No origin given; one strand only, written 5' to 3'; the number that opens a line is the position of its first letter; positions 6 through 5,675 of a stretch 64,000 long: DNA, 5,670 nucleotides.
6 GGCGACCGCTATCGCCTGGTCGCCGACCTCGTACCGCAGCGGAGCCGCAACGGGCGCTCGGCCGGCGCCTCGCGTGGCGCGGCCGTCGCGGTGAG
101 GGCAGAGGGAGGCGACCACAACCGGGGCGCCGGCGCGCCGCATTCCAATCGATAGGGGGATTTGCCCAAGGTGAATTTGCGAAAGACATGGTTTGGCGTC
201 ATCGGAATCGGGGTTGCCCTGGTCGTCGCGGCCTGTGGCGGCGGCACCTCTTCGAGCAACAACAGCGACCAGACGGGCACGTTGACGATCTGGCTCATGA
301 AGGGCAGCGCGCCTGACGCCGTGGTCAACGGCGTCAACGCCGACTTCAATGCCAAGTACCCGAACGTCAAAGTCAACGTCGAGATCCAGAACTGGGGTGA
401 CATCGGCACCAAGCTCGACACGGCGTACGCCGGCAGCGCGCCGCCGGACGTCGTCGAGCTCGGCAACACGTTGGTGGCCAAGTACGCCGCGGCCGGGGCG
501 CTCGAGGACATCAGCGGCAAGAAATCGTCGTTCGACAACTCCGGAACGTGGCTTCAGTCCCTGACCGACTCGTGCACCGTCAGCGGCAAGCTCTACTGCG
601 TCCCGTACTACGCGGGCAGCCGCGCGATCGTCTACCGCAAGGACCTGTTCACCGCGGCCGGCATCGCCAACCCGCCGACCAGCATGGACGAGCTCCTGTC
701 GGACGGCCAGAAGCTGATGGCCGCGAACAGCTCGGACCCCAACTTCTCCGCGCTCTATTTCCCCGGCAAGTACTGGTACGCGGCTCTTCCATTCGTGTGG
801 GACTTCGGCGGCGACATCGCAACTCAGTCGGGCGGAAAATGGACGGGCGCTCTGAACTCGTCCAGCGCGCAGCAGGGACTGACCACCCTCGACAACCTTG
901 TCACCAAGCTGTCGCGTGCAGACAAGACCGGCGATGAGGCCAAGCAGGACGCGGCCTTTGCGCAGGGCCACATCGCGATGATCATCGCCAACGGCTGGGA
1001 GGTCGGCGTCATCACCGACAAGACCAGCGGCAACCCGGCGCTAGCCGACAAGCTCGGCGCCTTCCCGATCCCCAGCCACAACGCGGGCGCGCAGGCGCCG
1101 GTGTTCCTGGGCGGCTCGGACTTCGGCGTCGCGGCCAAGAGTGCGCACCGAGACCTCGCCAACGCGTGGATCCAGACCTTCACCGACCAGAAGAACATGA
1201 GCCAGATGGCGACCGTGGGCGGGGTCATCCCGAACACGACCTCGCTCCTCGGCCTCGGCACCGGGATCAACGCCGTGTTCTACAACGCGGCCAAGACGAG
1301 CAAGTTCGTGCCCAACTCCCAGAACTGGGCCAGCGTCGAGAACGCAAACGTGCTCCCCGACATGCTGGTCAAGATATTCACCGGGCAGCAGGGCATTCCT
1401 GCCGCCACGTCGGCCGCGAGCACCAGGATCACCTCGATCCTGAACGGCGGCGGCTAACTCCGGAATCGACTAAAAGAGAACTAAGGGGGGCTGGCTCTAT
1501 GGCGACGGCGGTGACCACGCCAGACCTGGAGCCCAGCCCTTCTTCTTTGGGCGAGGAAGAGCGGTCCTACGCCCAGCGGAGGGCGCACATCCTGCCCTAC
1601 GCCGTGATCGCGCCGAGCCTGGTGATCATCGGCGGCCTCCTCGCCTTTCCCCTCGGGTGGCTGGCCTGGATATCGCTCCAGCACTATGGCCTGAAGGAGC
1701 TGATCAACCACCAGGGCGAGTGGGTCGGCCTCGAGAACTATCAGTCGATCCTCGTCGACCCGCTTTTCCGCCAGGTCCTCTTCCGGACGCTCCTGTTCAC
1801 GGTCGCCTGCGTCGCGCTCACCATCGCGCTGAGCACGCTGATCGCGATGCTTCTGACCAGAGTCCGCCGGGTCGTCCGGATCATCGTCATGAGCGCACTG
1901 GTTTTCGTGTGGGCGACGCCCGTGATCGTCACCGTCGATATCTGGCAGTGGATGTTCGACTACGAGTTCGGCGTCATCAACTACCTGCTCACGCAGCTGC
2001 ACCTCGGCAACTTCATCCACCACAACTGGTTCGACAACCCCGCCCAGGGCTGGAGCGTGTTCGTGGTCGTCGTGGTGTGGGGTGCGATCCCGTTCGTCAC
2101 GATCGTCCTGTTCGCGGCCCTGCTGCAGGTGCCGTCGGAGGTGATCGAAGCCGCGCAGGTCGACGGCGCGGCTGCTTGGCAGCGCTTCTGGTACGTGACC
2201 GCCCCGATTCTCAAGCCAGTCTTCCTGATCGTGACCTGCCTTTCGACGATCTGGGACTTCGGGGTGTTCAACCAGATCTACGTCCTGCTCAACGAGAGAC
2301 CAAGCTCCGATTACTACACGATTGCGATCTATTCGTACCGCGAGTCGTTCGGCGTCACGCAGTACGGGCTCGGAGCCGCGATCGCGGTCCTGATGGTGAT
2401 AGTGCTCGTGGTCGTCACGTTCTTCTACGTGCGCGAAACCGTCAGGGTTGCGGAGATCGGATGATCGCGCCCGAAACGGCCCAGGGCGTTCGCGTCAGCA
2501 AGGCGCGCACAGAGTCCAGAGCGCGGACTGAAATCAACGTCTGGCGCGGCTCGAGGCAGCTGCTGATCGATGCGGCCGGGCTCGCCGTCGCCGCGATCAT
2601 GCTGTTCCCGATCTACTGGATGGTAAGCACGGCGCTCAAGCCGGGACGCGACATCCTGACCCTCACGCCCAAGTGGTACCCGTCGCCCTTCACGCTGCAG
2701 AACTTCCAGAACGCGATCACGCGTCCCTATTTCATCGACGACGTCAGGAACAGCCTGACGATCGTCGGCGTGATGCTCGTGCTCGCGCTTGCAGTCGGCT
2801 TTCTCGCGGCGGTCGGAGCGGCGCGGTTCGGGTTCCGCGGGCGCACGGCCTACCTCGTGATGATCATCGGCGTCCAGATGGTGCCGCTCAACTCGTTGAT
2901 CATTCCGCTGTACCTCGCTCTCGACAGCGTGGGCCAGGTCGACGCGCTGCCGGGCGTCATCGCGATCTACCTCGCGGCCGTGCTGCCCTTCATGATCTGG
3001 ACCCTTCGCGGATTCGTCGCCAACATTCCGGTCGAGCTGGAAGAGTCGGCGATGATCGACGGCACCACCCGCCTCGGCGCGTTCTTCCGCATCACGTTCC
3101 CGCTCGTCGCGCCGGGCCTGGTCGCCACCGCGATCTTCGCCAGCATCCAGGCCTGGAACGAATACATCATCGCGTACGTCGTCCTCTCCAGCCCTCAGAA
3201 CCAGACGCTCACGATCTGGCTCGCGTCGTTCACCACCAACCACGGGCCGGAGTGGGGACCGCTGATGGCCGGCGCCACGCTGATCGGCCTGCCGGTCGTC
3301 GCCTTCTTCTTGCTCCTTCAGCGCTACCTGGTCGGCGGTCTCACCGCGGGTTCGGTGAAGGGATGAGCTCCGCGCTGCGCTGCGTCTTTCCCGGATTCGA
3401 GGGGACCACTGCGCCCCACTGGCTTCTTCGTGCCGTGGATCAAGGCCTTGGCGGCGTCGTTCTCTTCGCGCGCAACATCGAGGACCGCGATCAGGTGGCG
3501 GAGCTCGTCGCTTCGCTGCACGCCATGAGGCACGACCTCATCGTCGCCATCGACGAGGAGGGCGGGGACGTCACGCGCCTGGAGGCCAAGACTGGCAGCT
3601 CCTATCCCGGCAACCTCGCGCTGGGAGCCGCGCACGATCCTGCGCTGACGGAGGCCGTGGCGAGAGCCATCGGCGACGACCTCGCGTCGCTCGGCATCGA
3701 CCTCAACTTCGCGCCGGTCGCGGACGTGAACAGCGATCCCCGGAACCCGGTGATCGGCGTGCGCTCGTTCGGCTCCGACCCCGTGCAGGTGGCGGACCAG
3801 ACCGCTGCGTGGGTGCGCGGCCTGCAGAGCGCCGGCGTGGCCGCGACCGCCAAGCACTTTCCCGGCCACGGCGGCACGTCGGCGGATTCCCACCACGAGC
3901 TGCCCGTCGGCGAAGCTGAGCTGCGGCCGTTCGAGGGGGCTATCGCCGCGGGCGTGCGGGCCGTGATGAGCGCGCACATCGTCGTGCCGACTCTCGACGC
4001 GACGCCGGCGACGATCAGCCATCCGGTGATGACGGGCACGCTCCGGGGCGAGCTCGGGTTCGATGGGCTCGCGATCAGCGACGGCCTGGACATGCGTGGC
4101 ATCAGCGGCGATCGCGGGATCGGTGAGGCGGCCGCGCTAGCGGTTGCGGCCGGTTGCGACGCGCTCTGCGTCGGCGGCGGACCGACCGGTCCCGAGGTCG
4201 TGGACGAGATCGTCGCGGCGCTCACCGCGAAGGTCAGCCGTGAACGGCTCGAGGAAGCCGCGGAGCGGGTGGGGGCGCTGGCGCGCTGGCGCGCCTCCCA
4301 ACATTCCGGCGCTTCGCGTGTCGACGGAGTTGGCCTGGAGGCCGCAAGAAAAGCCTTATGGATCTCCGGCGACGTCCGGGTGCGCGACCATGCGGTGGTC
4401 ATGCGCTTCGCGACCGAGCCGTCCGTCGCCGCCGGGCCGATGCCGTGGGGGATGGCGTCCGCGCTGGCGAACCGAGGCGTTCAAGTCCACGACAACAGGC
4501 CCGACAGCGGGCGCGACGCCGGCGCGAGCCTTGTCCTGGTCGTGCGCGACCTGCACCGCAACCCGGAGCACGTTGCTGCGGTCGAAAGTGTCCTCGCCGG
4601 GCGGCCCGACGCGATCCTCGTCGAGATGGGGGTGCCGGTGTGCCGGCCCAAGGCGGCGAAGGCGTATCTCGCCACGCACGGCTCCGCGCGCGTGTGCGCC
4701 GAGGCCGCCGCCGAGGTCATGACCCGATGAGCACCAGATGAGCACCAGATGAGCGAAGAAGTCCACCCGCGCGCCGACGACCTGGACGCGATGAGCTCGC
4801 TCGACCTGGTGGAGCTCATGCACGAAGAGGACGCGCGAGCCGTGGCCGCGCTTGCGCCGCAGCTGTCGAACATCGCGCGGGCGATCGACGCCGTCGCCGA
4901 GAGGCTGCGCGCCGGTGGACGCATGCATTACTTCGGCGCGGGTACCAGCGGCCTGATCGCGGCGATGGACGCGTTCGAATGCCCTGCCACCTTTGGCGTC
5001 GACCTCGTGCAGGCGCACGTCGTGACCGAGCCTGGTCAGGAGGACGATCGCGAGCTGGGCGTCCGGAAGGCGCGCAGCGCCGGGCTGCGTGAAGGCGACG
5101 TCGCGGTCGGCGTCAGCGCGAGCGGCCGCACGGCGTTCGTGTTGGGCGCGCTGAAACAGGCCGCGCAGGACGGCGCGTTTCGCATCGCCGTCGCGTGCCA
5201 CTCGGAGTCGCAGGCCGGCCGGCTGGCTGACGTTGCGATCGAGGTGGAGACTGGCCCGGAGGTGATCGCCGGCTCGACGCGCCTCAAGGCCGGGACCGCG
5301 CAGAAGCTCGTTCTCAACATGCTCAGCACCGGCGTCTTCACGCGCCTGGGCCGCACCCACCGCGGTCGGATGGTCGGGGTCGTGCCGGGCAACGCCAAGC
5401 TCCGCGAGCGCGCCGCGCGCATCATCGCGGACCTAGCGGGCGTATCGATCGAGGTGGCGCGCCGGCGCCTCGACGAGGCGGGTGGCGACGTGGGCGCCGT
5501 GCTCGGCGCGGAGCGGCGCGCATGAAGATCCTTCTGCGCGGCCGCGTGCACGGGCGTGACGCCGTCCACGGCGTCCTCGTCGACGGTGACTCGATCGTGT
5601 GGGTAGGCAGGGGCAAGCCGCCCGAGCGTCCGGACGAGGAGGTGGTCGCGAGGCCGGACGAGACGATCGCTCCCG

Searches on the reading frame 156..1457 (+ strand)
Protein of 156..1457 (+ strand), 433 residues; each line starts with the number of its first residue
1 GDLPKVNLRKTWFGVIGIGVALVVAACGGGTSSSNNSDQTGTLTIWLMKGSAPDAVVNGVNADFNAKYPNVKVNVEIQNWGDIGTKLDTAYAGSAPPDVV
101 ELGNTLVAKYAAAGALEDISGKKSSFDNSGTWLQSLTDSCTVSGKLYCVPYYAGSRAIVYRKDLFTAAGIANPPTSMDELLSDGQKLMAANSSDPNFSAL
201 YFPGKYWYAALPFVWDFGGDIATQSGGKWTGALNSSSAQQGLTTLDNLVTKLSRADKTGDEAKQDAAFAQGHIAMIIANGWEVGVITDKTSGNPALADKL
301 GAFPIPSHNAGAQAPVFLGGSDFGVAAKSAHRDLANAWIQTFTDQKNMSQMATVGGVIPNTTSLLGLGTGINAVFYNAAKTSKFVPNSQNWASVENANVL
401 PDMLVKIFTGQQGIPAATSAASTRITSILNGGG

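Call 48: search_protein_families(library=pfam, proteins=[window:156-1457:+], max_evalue=0.00001)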
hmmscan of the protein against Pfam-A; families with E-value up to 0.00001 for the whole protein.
window:156-1457:+ (433 aa): 2 families
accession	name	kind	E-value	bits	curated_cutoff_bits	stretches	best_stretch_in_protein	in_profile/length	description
PF01547.30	SBP_bac_1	-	7.9e-39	134.9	26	1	55-347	9-305/307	Bacterial extracellular solute-binding protein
PF13416.11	SBP_bac_8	-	2.3e-35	123.2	27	1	62-364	4-265/279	Bacterial extracellular solute-binding protein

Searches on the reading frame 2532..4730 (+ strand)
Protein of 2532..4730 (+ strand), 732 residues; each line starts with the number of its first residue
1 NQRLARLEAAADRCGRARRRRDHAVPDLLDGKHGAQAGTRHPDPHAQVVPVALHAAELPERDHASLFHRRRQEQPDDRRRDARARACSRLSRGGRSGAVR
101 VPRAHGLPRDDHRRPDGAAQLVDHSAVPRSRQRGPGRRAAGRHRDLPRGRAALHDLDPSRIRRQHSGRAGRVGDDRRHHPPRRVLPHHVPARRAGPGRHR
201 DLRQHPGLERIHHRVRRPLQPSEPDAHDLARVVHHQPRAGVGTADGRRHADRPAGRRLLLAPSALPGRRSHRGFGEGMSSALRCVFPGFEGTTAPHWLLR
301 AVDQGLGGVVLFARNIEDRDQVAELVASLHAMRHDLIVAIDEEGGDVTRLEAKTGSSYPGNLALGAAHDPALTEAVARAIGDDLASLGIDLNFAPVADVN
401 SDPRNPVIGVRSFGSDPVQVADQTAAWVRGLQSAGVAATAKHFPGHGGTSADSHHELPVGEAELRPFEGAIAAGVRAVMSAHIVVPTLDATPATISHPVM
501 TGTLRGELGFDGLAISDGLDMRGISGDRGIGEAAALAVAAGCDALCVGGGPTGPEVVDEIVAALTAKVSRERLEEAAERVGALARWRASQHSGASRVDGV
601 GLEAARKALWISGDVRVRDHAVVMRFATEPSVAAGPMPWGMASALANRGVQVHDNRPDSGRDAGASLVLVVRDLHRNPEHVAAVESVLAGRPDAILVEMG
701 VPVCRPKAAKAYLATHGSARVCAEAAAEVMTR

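Call 48: search_protein_families(library=pfam, proteins=[window:2532-4730:+], max_evalue=0.00001)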
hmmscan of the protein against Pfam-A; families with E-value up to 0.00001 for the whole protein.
window:2532-4730:+ (732 aa): 1 family
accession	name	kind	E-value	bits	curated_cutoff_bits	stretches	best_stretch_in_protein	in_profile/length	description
PF00933.27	Glyco_hydro_3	-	1.5e-68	232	27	1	303-581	26-314/316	Glycosyl hydrolase family 3 N terminal domain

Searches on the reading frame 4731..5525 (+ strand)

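Call 48: search_protein_families(library=pfam, proteins=[window:4731-5525:+], max_evalue=0.00001)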
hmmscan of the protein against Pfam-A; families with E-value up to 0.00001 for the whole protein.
window:4731-5525:+ (264 aa): 3 families
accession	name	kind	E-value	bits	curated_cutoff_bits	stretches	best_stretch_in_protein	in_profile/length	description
PF13580.11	SIS_2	-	1.8e-10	41.4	27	1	42-154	15-136/138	SIS domain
PF01380.27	SIS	-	5.7e-10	39.5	25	1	119-198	51-128/131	SIS domain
PF22198.1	GKRP_SIS_2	-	8.8e-06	26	27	0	45-93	4-52/191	Glucokinase regulatory protein, second SIS domain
